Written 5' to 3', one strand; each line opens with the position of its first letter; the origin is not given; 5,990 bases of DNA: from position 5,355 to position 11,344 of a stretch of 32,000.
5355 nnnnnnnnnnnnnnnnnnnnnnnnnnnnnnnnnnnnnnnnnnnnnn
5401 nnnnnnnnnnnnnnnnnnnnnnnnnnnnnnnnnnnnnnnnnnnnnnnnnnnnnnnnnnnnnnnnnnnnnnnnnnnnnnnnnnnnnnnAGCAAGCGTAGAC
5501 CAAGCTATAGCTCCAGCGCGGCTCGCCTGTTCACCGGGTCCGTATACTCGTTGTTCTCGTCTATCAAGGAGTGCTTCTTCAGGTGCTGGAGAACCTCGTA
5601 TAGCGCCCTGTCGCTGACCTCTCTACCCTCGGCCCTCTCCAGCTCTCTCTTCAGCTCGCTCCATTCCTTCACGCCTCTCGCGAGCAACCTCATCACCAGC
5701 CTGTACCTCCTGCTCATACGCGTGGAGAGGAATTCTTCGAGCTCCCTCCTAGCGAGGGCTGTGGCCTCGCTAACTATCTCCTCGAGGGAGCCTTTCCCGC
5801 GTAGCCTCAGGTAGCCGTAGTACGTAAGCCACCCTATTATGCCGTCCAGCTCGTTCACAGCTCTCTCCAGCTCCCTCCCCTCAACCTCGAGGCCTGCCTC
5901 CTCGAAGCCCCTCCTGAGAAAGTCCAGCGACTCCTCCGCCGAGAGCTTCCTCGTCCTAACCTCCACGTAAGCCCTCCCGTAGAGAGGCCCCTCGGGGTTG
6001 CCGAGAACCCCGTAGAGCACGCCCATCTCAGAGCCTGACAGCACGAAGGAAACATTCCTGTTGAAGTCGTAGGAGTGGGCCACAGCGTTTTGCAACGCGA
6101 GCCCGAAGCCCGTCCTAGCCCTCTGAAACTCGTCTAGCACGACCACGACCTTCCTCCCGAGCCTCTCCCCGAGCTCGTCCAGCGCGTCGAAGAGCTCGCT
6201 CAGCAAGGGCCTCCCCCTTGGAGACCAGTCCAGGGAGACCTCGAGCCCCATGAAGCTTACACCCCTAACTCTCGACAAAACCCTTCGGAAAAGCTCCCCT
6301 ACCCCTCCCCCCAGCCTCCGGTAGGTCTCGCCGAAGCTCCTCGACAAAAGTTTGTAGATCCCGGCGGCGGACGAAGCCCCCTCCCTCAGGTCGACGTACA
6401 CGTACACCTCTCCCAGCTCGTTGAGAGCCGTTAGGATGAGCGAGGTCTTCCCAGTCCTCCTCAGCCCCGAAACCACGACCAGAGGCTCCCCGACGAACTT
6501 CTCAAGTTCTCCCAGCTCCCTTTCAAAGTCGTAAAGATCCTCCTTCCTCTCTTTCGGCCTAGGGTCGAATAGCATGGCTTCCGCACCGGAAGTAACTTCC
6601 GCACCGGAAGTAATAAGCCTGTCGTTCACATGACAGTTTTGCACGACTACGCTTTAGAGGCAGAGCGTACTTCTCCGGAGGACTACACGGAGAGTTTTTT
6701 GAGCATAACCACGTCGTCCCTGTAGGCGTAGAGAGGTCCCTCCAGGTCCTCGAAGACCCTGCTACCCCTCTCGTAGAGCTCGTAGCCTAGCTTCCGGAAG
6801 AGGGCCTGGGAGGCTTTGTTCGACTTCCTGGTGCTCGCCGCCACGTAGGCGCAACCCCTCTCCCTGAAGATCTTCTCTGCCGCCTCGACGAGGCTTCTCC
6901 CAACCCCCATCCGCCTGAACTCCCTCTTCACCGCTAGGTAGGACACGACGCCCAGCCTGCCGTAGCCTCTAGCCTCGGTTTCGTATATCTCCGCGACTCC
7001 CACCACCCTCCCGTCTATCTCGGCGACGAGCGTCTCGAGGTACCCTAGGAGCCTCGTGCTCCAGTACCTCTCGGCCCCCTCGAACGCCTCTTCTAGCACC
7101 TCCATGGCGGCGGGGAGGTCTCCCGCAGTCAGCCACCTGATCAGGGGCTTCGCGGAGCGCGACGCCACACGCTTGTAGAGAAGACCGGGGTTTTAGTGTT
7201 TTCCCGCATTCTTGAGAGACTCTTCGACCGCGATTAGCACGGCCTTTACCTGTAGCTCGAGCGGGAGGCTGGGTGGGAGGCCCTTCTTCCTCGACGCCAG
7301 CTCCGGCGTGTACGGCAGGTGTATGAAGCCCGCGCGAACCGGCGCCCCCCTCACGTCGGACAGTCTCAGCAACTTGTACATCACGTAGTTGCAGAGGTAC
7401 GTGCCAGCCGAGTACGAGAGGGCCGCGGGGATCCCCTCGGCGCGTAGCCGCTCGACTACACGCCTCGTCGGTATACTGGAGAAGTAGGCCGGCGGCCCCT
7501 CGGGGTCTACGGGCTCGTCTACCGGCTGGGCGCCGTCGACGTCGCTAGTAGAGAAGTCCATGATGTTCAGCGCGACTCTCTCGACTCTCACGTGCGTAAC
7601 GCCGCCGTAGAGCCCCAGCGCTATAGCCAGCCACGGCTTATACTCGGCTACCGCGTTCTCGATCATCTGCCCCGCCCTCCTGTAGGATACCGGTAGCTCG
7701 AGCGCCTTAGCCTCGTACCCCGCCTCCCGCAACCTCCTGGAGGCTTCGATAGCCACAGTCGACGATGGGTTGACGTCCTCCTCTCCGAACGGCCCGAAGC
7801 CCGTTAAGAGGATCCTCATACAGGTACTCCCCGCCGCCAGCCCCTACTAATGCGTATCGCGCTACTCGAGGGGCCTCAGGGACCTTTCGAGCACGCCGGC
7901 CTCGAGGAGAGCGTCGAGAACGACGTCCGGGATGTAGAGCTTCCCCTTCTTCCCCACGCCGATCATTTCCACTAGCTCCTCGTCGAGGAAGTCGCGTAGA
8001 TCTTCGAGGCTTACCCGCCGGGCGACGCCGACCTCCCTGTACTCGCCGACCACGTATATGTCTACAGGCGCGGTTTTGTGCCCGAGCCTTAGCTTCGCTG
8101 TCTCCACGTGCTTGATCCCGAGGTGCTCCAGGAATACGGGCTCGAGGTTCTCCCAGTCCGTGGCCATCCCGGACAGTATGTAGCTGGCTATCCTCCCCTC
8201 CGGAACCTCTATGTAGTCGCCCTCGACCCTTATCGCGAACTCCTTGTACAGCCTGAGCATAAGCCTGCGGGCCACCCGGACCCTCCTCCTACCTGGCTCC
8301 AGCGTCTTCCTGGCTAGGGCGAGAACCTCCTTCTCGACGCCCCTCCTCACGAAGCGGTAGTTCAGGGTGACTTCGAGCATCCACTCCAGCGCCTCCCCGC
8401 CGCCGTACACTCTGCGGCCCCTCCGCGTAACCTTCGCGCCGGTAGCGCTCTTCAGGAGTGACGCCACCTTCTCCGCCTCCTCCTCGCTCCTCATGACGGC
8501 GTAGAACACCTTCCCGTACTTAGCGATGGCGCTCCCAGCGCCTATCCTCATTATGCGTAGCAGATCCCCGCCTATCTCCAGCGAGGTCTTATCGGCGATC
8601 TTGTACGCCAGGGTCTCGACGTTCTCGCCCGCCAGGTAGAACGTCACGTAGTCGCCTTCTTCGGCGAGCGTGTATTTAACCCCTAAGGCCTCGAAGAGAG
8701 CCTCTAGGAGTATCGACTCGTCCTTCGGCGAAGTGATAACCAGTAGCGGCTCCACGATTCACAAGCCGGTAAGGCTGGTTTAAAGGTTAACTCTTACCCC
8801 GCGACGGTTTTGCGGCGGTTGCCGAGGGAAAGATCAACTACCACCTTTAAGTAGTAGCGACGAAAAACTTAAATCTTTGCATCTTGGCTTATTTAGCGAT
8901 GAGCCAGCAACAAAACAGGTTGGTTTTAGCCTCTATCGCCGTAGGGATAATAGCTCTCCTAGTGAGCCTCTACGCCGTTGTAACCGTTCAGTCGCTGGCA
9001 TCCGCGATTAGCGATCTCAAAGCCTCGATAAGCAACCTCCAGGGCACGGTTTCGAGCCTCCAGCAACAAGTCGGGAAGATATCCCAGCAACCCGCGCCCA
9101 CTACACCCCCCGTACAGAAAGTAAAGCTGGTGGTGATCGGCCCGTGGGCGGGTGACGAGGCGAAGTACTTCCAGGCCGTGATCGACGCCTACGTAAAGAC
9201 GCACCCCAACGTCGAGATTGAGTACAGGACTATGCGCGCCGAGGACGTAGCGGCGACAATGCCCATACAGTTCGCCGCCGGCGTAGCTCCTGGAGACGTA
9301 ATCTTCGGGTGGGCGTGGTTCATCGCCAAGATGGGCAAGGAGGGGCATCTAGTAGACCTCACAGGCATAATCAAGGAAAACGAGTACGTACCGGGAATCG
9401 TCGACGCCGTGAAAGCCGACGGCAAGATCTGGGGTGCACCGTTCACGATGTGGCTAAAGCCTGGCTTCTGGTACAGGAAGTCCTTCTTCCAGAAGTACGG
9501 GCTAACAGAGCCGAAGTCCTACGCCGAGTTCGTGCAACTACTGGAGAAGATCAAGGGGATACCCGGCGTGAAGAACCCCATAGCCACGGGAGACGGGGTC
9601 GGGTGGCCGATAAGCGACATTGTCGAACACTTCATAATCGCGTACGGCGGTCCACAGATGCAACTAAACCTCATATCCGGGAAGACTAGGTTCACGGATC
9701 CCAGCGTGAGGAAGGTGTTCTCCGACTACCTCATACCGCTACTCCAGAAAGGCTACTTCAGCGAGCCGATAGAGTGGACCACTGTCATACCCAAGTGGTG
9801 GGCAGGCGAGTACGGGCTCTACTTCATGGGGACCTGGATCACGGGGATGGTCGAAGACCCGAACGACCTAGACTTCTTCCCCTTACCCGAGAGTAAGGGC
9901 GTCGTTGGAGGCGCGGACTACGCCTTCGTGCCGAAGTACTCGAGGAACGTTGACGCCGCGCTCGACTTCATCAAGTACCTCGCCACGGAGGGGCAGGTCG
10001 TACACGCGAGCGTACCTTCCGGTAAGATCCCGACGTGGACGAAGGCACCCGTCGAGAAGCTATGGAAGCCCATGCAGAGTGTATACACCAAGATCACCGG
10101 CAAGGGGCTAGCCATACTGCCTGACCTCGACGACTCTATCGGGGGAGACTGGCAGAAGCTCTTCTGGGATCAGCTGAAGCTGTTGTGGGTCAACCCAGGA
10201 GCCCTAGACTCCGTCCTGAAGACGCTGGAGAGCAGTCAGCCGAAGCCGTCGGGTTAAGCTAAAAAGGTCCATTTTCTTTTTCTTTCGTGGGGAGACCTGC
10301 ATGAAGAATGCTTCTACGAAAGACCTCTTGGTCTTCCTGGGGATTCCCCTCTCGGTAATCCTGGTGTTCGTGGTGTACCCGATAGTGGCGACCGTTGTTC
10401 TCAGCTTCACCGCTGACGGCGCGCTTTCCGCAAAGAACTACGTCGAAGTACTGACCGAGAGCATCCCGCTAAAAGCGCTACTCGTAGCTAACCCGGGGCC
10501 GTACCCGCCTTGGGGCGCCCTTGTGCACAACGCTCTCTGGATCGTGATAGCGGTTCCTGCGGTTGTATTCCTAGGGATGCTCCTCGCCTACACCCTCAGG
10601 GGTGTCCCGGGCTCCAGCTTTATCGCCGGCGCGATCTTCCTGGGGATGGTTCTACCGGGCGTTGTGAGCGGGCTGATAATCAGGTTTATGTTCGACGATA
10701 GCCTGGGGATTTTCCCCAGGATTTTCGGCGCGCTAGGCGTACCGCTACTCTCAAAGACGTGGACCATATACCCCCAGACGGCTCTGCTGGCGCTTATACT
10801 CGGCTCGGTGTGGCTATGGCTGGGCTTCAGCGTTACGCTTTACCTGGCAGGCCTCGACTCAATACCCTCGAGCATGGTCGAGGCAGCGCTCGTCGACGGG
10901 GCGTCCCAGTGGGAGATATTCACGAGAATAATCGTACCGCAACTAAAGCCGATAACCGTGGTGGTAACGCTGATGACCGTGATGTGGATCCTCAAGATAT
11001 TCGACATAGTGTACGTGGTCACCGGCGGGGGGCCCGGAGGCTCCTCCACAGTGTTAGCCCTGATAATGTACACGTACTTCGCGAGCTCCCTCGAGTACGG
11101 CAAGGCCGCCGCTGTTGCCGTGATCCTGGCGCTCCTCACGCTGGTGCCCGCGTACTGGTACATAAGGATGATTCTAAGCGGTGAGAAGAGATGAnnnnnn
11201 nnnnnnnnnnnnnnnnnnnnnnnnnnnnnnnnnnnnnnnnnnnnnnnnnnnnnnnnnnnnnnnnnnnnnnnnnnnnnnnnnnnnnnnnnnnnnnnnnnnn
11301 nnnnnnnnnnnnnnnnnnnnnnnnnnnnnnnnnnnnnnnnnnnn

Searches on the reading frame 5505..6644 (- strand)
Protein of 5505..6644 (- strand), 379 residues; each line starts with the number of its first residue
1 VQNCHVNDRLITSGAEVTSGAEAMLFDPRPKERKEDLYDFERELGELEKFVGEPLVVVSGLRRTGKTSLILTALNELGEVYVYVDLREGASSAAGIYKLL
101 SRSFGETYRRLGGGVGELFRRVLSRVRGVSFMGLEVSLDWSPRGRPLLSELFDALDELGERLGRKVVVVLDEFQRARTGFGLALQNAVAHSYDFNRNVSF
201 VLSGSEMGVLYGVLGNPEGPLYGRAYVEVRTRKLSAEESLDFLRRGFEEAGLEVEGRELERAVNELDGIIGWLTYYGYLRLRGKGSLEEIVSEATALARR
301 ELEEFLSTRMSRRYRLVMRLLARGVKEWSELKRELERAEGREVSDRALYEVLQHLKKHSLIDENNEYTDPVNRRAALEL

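Call 81: search_protein_families(library=pfam, proteins=[window:5505-6644:-], max_evalue=0.001)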
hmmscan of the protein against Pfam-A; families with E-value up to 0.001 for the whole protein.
window:5505-6644:- (379 aa): 5 families
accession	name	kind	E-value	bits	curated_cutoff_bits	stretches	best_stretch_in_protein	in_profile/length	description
PF01637.24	ATPase_2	-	1.8e-14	54.6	33.2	1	38-270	2-219/225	ATPase domain predominantly from Archaea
PF21100.3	MCM_C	-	1.4e-13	50.8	27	1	311-365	4-57/64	MCM protein C-terminal winged helix-turn-helix domain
PF13173.12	AAA_14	-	2.5e-09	37.7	27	0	54-95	3-46/129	AAA domain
PF13401.12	AAA_22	-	3.1e-09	37.7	27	1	53-205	5-123/130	AAA domain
PF13191.12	AAA_16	-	1.8e-06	29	32.6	1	35-188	7-156/167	AAA ATPase domain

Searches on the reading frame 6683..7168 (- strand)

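Call 81: search_protein_families(library=pfam, proteins=[window:6683-7168:-], max_evalue=0.001)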
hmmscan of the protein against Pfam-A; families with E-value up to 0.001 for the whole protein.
window:6683-7168:- (161 aa): 8 families
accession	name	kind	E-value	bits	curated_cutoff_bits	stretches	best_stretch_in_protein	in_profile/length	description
PF00583.31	Acetyltransf_1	-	3.5e-19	69.6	20.7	1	42-129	31-116/116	Acetyltransferase (GNAT) family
PF13508.13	Acetyltransf_7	-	7.3e-14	52.3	27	1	46-130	5-83/84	Acetyltransferase (GNAT) domain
PF08445.16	FR47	-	1.9e-10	41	22.1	1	73-136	22-84/86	FR47-like protein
PF13673.13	Acetyltransf_10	-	2.4e-09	37.7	23.6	1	41-131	28-109/128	Acetyltransferase (GNAT) domain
PF13527.13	Acetyltransf_9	-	4.6e-07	30.3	25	1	10-131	2-126/127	Acetyltransferase (GNAT) domain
PF13302.13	Acetyltransf_3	-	1.7e-06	29.2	25.4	1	19-129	31-137/138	Acetyltransferase (GNAT) domain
PF13420.13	Acetyltransf_4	-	6.8e-06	26.6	24.3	1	47-134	53-139/155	Acetyltransferase (GNAT) domain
PF13523.12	Acetyltransf_8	-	0.0002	21.4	27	1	33-131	31-139/145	Acetyltransferase (GNAT) domain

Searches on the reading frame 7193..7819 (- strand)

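Call 81: search_protein_families(library=pfam, proteins=[window:7193-7819:-], max_evalue=0.001)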
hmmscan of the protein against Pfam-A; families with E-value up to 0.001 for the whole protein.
window:7193-7819:- (208 aa): 1 family
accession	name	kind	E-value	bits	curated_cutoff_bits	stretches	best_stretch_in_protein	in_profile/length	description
PF01470.22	Peptidase_C15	-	1.3e-63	215.2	22.7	1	1-202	1-202/204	Pyroglutamyl peptidase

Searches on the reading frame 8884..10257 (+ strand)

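Call 82: search_protein_families(library=pfam, proteins=[window:8884-10257:+], max_evalue=0.001)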
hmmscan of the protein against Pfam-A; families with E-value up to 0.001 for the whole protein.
window:8884-10257:+ (457 aa): 2 families
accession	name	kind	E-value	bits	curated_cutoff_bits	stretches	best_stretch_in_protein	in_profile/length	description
PF01547.30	SBP_bac_1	-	4.3e-38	132.5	26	1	90-371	2-305/307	Bacterial extracellular solute-binding protein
PF13416.11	SBP_bac_8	-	2.6e-20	73.8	27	1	98-394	1-271/279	Bacterial extracellular solute-binding protein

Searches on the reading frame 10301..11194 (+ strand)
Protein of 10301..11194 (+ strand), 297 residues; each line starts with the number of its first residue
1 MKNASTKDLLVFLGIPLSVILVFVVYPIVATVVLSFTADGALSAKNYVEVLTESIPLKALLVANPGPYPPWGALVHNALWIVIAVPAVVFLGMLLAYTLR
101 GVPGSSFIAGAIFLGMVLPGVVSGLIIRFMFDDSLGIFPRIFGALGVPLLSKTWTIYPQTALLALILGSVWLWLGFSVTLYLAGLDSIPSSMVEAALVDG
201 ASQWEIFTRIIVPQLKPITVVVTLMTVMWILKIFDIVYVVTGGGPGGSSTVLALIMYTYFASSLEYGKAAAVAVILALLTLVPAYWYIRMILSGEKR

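Call 82: search_protein_families(library=pfam, proteins=[window:10301-11194:+], max_evalue=0.001)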
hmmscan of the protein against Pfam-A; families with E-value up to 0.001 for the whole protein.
window:10301-11194:+ (297 aa): 1 family
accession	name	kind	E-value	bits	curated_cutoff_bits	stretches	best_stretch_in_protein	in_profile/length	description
PF00528.27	BPD_transp_1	-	5.9e-20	72.2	26.4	1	89-283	2-171/184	Binding-protein-dependent transport system inner membrane component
